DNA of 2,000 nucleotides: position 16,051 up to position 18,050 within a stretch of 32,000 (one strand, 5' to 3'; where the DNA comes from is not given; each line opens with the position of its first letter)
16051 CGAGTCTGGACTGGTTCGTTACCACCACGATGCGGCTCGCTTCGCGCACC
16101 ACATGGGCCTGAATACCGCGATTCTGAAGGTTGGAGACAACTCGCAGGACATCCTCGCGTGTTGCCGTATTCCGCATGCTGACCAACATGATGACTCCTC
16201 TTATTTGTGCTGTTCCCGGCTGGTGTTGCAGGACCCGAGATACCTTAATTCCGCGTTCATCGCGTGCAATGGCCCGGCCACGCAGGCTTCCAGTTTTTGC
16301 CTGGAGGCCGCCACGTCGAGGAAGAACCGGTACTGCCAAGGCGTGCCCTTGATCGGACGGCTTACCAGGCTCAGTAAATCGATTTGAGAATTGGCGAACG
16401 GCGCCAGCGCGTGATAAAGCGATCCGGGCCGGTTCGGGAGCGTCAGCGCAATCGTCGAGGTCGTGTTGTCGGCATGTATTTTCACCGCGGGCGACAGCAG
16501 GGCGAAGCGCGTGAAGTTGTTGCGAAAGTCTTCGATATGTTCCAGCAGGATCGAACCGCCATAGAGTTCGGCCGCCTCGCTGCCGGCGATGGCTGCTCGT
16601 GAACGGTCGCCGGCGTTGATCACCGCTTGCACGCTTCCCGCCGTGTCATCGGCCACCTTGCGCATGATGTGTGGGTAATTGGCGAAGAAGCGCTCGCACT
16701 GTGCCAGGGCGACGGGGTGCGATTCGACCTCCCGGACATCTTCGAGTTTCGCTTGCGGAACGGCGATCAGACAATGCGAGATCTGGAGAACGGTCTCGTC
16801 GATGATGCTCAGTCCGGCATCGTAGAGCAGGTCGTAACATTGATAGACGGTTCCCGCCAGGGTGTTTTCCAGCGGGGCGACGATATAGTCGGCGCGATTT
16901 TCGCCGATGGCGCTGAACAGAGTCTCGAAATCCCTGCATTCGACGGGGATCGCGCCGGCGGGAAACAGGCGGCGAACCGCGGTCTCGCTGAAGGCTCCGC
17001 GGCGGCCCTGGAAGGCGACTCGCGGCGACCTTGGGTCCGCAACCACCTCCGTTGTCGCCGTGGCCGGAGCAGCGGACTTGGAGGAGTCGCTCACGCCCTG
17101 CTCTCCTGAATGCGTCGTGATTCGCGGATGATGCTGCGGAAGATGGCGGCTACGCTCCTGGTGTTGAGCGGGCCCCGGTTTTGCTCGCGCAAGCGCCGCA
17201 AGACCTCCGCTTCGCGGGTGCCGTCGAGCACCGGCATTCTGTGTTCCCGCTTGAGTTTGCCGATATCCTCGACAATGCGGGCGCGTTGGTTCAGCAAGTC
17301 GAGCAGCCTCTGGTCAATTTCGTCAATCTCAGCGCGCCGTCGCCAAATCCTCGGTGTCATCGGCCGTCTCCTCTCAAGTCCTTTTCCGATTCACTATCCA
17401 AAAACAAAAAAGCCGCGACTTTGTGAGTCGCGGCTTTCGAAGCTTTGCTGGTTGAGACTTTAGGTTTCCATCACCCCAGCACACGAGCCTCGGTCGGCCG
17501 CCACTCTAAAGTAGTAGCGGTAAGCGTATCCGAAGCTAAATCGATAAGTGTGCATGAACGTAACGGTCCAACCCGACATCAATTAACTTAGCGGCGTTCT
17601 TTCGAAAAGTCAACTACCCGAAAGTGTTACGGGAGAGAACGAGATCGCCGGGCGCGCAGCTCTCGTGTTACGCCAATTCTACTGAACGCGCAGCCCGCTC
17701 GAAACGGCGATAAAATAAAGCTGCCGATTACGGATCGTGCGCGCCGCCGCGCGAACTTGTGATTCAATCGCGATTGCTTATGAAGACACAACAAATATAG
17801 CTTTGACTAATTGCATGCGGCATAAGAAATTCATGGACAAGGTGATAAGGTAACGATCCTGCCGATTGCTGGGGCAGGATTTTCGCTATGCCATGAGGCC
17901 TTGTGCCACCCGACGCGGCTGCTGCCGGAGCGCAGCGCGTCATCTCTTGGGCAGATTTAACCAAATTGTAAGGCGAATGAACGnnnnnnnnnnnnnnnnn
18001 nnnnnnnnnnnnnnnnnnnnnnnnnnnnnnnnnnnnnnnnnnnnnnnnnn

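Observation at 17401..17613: Phe/Tyr-rich leader peptide with three mutually exclusive helices and a terminator upstream of the chorismate mutase-pheA-aroF-tyrA operon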

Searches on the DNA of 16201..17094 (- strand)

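Call 65: search_rna_families(sources=[L044, L047, L068, L083, L096, L039, L008, L097, L101, L063], threshold=gathering)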
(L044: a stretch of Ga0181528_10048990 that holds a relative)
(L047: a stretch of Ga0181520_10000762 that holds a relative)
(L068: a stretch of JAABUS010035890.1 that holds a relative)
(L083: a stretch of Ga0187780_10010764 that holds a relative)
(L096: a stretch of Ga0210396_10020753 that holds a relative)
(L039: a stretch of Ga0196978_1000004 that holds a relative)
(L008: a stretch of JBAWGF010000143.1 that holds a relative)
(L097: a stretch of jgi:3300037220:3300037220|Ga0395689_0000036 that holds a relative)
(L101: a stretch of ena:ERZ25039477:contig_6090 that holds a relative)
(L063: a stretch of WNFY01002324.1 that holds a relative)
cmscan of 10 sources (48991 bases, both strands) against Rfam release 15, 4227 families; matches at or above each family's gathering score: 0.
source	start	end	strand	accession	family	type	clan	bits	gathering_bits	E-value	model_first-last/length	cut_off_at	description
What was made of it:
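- Tried and rejected: Ten distant loci also gave nothing (call 65).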

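Call 68: build_rna_model(alignment_id=A6)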
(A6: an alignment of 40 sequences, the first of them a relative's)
Model R1 built from alignment A6 (40 sequences, 218 columns); structure: RNAalifold consensus.
model positions 171; base pairs 7; branch points 0; effective number of sequences 8.88; information 0.59 bits per position. Calibrated on 0.2 Mb of random sequence (short: E-values are rough).
structure used (alignment columns):
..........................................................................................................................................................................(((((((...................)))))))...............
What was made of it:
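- Tried and rejected: It returned only the terminator helix (call 68), so model R1 is mostly a sequence model.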

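Call 69: search_with_rna_model(model_id=R1, source=window, max_evalue=10, show_alignments=1)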
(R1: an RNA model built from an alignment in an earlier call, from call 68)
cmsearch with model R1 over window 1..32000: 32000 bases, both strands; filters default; matches with E-value up to 10: 1.
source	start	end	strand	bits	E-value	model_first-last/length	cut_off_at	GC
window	17403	17555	-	74.1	1.3e-21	1-171/171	no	0.51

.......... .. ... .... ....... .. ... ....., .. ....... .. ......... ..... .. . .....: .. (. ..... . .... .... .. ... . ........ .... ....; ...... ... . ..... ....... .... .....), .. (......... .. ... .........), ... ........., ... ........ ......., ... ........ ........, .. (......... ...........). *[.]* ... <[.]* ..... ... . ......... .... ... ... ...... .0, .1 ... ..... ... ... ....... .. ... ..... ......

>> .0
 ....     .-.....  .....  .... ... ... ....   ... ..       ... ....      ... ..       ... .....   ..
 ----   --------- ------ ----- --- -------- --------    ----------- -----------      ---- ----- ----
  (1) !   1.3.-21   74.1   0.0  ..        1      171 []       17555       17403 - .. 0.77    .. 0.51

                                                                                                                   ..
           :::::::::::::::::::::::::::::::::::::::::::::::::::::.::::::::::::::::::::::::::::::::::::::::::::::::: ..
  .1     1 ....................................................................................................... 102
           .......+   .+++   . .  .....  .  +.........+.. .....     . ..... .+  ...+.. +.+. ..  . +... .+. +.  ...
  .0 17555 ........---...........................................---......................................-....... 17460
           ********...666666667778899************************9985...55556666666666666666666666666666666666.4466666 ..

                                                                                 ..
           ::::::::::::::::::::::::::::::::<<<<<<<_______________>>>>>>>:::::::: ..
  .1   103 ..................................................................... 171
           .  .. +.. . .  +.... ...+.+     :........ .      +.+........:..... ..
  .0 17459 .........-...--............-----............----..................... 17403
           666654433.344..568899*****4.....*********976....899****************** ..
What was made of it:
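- On Acidobacterial Phe/Tyr leader family defined here (model R1): Window 17403-17555(-), 74.1 bits, E = 1.3e-21, model positions 1-171 of 171, and the only hit in 32 kb (call 69).
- A covariance model built without the window's own clade finds exactly one hit in 32 kb: 17403-17555(-), 74.1 bits, E = 1.3e-21, full length (call 69).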

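Call 71: search_with_rna_model(model_id=R1, sources=[L001, L002, L003, L004, L005, L006, L007, L009, L010, L011, L012, L013, L014, L015, L016, L017, L018, L019, L020, L021, L023, L025, L028, L029, L030, L031, L033, L036, L040, L041, L042, L045, L046, L049, L051, L054, L059, L060, L061, L064, L065, L066, L070, L071, L072, L077, L078, L079, L081, L085, L086, L087, L088, L089, L090, L091, L097, L098, L099, L100, L101, L102, L103, L104], max_evalue=0.01)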
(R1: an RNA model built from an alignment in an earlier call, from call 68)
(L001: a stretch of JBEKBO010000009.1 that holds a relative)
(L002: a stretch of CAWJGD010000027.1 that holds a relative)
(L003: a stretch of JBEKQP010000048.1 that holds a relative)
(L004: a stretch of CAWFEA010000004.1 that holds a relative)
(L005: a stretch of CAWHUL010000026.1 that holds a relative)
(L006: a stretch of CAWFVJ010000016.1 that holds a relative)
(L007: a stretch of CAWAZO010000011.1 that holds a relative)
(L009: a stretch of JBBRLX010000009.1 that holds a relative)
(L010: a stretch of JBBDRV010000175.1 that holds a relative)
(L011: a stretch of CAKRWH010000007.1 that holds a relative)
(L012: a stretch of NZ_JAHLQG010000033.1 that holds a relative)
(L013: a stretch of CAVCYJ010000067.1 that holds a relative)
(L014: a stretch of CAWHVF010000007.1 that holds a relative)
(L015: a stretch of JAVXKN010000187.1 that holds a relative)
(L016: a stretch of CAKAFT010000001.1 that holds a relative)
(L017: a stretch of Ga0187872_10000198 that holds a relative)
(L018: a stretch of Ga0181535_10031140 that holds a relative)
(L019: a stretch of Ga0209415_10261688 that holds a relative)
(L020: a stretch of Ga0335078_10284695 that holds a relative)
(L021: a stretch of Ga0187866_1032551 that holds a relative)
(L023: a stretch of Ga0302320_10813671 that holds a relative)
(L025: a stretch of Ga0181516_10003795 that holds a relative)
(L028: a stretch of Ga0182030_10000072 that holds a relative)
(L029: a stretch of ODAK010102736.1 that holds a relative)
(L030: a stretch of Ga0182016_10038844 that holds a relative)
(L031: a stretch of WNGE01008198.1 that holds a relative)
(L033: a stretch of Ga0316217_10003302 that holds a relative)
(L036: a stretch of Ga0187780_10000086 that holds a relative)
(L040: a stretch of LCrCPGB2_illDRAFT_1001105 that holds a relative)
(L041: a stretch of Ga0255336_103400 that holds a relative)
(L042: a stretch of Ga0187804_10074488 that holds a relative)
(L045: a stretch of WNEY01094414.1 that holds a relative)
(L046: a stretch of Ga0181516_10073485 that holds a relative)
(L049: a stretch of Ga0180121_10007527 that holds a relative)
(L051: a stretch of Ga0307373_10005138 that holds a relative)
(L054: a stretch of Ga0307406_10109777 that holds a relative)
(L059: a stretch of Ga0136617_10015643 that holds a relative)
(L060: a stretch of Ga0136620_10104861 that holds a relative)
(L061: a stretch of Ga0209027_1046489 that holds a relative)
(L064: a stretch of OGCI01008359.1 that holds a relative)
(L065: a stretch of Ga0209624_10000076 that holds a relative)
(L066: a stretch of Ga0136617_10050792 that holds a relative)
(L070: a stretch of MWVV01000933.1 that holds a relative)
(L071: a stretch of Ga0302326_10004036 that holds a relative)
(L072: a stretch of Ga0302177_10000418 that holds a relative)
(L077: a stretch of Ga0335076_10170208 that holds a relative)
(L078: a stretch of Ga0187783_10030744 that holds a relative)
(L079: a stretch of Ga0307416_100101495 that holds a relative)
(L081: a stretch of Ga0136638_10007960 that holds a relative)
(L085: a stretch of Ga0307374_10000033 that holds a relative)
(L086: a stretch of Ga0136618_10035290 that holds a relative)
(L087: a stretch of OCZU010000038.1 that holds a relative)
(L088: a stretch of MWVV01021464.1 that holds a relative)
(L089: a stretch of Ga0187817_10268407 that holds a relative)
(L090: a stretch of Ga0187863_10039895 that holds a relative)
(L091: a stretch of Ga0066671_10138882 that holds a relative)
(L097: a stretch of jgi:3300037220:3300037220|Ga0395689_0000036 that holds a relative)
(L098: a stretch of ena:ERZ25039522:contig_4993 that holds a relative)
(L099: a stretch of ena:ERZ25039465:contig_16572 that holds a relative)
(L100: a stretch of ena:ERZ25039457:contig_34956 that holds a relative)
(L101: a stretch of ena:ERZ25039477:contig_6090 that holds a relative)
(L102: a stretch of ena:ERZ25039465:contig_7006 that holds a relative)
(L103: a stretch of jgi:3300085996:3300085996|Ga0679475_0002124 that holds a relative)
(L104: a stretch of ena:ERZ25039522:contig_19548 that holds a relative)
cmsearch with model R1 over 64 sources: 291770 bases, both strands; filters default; matches with E-value up to 0.01: 36.
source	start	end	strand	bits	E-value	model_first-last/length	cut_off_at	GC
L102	4001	4158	+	144.6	1.2e-41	1-171/171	no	0.56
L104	4001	4158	+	141.6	9.7e-41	1-171/171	no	0.56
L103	4001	4159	+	141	1.4e-40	1-171/171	no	0.57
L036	1508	1665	+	140.8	1.6e-40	1-171/171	no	0.57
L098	4001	4158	+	140.3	2.4e-40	1-171/171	no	0.58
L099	4001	4158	+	140.3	2.4e-40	1-171/171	no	0.58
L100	4001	4158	+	139.5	4.1e-40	1-171/171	no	0.57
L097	4001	4158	+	135.9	4.7e-39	1-171/171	no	0.59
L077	4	152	+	135.6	5.7e-39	13-171/171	no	0.57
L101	4001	4158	+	125.5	5.8e-36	1-171/171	no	0.59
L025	1383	1535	+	102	5.7e-29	1-171/171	no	0.56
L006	2535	2693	+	81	1.1e-22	1-171/171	no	0.48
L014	2473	2628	+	78.5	5.7e-22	1-171/171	no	0.48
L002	2536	2690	+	78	8e-22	1-171/171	no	0.51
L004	2539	2691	+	78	8.3e-22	1-171/171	no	0.5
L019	124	276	+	76.9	1.7e-21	1-171/171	no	0.5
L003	2540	2695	+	76.9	1.8e-21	1-171/171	no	0.49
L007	2522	2674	+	76.6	2.1e-21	1-171/171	no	0.51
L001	2539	2692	+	76.4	2.5e-21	1-171/171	no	0.51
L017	1539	1692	+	76.4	2.5e-21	1-171/171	no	0.51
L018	1300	1455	+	76.2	2.8e-21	1-171/171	no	0.48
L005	2500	2655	+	76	3.2e-21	1-171/171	no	0.49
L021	350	506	+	73.6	1.7e-20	1-171/171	no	0.5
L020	12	134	+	58.5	5.3e-16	34-171/171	no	0.53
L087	1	56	+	23.7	1.2e-05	115-171/171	5'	0.52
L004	2657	2683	-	20.3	0.00012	135-165/171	no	0.67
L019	242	268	-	19.4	0.00022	135-165/171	no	0.63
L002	2656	2682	-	17.8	0.00067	135-165/171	no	0.63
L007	2640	2666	-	17.8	0.00067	135-165/171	no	0.63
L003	2661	2687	-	16.5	0.0016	135-165/171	no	0.59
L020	100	126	-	16.5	0.0016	135-165/171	no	0.59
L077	117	143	-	15.8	0.0026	136-162/171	no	0.78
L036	1630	1656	-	15.7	0.0029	136-162/171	no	0.74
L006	2659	2685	-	15.6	0.0032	135-165/171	no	0.59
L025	1500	1527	-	15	0.0048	135-168/171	no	0.75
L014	2595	2620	-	14.7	0.0057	135-165/171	no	0.54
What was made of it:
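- On Acidobacterial Phe/Tyr leader family defined here (model R1): One sense-strand hit per expected locus, plus weak reverse-strand matches to the palindromic terminator, and none in loci of other phyla (call 71).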

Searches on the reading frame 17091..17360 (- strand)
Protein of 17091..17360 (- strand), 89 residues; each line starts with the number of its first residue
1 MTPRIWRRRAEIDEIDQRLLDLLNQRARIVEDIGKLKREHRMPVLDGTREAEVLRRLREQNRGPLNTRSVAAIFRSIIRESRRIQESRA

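Call 6: search_protein_families(library=pfam, proteins=[window:17091-17360:-])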
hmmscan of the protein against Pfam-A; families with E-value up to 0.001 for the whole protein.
window:17091-17360:- (89 aa): 1 family
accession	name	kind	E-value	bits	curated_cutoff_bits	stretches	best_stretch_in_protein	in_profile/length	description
PF01817.26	CM_2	-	2.1e-26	92.4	27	1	9-86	2-80/80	Chorismate mutase type II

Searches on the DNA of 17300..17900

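Call 4: search_rna_families(source=window, start=17300, end=17900, threshold=evalue, max_evalue=10, show_alignments=3)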
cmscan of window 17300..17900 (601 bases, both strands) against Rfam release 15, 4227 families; matches with E-value up to 10: 10.
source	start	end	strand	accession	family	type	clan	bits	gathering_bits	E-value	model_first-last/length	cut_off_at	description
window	17397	17449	-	RF03991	mir-9209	Gene; miRNA;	-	19.6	90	0.23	1-72/72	no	mir-9209 microRNA precursor family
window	17372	17436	+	RF02236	asX2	Gene; sRNA;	-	17.6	70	0.69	1-87/87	no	Xanthomonas sRNA asX2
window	17390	17445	+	RF02066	STnc320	Gene; sRNA;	-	16.7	50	2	1-55/55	no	Salmonella enterica sRNA STnc320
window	17404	17501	-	RF02869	ncS025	Gene; sRNA;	-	16.3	46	2.6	1-85/85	no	Burkholderia sRNA 25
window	17403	17464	-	RF01859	Phe_leader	Cis-reg; leader;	-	15.5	55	8.7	1-125/125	no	Phenylalanine leader peptide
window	17403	17486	-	RF00506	Thr_leader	Cis-reg; leader;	-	14.8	55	4.8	1-118/118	no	Threonine operon leader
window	17406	17488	-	RF01394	isrK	Gene; sRNA;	-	13.8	50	2.1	1-77/77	no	isrK Hfq binding RNA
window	17406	17541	-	RF02884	BcKCsr7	Gene; sRNA;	-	13.4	59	4.5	1-157/157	no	Burkholderia sRNA 7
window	17397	17473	-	RF00519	suhB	Gene; sRNA;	CL00108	12.8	41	7.7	1-77/77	no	Makes More Granules Regulator RNA (mmgR)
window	17857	17888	-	RF01880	Xist_exon1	Gene; lncRNA;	-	9.8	50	6.3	1-85/85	no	X-chromosome inactivation gene exon 1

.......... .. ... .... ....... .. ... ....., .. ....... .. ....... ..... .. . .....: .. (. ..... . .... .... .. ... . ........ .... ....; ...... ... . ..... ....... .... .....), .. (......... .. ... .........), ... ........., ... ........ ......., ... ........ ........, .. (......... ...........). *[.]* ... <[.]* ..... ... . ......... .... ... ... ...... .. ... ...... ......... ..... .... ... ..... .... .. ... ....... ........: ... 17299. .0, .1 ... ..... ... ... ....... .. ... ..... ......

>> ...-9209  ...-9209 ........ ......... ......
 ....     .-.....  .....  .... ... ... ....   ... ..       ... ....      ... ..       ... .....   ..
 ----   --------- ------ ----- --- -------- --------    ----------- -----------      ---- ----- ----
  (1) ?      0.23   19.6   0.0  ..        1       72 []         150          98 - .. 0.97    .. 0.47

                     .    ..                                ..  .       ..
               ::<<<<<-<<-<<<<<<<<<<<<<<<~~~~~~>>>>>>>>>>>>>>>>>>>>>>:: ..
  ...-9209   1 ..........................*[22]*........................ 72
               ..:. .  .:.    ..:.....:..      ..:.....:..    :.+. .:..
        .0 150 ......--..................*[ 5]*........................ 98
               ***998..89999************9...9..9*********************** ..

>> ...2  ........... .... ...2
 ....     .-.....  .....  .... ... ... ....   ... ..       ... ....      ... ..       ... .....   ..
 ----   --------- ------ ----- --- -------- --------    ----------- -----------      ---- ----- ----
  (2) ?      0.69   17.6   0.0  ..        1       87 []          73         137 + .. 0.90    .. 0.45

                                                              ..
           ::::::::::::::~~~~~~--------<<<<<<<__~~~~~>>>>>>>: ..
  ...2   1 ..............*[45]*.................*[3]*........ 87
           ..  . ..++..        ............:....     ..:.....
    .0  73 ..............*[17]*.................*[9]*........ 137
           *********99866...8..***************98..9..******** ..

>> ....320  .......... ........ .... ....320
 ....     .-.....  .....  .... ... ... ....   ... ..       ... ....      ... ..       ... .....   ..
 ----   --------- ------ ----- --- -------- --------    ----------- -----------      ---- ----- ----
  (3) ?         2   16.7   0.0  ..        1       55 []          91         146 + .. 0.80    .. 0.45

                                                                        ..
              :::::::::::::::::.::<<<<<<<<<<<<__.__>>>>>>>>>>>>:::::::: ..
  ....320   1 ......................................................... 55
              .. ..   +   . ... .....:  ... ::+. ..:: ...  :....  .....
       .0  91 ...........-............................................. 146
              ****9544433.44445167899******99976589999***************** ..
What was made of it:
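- On Rfam RF01859 Phe_leader (enterobacterial pheL): 15.5 bits against a gathering score of 55, E = 8.7, covering only the terminator part (call 4).
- Weak Rfam hits to sRNA and terminator-containing models, all far below threshold (call 4).
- Tried and rejected: A permissive scan of 17300-17900 gave only sub-threshold hits driven by the terminator, including Phe_leader at 15.5 bits and Thr_leader at 14.8 bits (call 4).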
